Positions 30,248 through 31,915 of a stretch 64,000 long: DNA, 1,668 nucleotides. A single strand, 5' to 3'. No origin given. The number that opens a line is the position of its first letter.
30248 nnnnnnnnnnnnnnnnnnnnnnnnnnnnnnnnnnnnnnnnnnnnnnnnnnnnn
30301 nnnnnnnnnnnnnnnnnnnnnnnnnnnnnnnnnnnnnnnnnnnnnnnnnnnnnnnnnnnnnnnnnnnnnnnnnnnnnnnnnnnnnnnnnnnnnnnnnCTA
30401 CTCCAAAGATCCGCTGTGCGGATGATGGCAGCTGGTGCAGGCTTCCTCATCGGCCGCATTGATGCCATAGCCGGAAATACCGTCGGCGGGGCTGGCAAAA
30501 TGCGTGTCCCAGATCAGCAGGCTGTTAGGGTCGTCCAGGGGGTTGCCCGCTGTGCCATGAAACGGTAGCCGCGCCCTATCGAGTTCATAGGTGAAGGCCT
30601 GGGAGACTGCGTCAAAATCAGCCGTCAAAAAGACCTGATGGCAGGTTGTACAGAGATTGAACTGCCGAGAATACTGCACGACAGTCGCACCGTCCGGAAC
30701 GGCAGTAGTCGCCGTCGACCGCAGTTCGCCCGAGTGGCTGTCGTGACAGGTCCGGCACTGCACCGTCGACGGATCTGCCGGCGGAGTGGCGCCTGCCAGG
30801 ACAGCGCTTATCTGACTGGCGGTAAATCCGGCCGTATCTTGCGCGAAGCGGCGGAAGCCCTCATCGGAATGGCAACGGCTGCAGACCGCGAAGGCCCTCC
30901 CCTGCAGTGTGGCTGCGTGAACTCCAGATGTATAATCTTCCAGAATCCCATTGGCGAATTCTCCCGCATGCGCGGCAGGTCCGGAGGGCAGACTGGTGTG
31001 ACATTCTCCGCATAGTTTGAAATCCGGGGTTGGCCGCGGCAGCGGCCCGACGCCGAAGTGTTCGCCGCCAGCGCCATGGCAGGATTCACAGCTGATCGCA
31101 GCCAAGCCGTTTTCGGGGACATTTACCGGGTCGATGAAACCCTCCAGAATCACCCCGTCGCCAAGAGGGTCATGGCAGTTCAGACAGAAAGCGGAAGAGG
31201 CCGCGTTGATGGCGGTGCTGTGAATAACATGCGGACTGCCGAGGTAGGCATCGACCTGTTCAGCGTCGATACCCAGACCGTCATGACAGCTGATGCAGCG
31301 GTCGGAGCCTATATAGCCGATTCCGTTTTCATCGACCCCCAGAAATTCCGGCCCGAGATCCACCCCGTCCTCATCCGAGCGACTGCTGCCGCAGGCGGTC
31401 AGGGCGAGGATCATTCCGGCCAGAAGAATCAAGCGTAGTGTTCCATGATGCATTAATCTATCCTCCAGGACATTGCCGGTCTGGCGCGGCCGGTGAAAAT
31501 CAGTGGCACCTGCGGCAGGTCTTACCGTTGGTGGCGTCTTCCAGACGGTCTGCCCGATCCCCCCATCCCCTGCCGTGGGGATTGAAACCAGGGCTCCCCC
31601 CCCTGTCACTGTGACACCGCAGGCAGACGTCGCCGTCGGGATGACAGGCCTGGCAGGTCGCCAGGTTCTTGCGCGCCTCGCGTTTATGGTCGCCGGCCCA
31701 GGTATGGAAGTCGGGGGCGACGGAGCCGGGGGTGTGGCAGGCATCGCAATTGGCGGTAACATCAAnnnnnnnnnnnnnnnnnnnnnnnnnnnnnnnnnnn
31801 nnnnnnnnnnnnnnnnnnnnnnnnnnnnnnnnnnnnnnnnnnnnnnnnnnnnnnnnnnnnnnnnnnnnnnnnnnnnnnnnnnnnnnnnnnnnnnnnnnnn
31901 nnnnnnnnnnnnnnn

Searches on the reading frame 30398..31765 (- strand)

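Call 6: search_protein_families(library=pfam, proteins=[window:30398-31765:-], max_evalue=0.01)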
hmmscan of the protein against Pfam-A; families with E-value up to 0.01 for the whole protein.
window:30398-31765:- (455 aa): 6 families
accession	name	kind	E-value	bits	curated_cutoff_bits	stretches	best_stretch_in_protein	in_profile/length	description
PF09699.15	Paired_CXXCH_1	-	1.4e-09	37.9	20.6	0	225-258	8-38/41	Doubled CXXCH motif (Paired_CXXCH_1)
PF22113.1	Mtrc-MtrF_II-IV_dom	-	1.9e-09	37.7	30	1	225-379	8-166/176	Outer membrane cytochrome MtrC/MtrF-like, domains II/IV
PF14522.11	Cytochrome_C7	-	6.5e-08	32.7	24.8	1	291-377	12-67/67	Cytochrome c7 and related cytochrome c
PF14537.11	Cytochrom_c3_2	-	1e-07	32.8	25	0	187-257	22-79/79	Cytochrome c3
PF12773.13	DZR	-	0.00052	20.6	27.3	0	247-300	10-32/45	Double zinc ribbon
PF02085.21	Cytochrom_CIII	-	0.00094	19.9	22.9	0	222-303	29-86/101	Class III cytochrome C family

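Call 7: search_protein_families(library=ncbifam, proteins=[window:30398-31765:-], max_evalue=0.01)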
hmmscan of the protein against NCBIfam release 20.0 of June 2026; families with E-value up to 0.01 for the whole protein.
window:30398-31765:- (455 aa): 6 families
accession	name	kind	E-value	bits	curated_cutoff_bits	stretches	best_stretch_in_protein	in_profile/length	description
NF041198.1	UshA_like_PCGU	equivalog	7.2e-12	44.6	275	1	150-258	404-510/519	UshA-like (seleno)protein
TIGR03508.1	decahem_SO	subfamily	1e-05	25.1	192.2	0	294-383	4-84/258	DmsE family decaheme c-type cytochrome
NF041028.1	decahem_GSU2203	exception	9.6e-05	21.7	325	0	147-169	29-51/317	GSU2203 family decaheme c-type cytochrome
TIGR01905.1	paired_CXXCH_1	subfamily_domain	0.0002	21.2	25.2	0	440-452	6-18/41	doubled CXXCH domain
NF008659.0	PRK11659.1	equivalog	0.003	17.3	184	0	293-377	47-118/188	cytochrome c nitrite reductase pentaheme subunit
NF043010.1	Cyt554_Nsmonas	equivalog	0.0083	15.5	400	1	194-236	83-121/238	cytochrome c-550 CycA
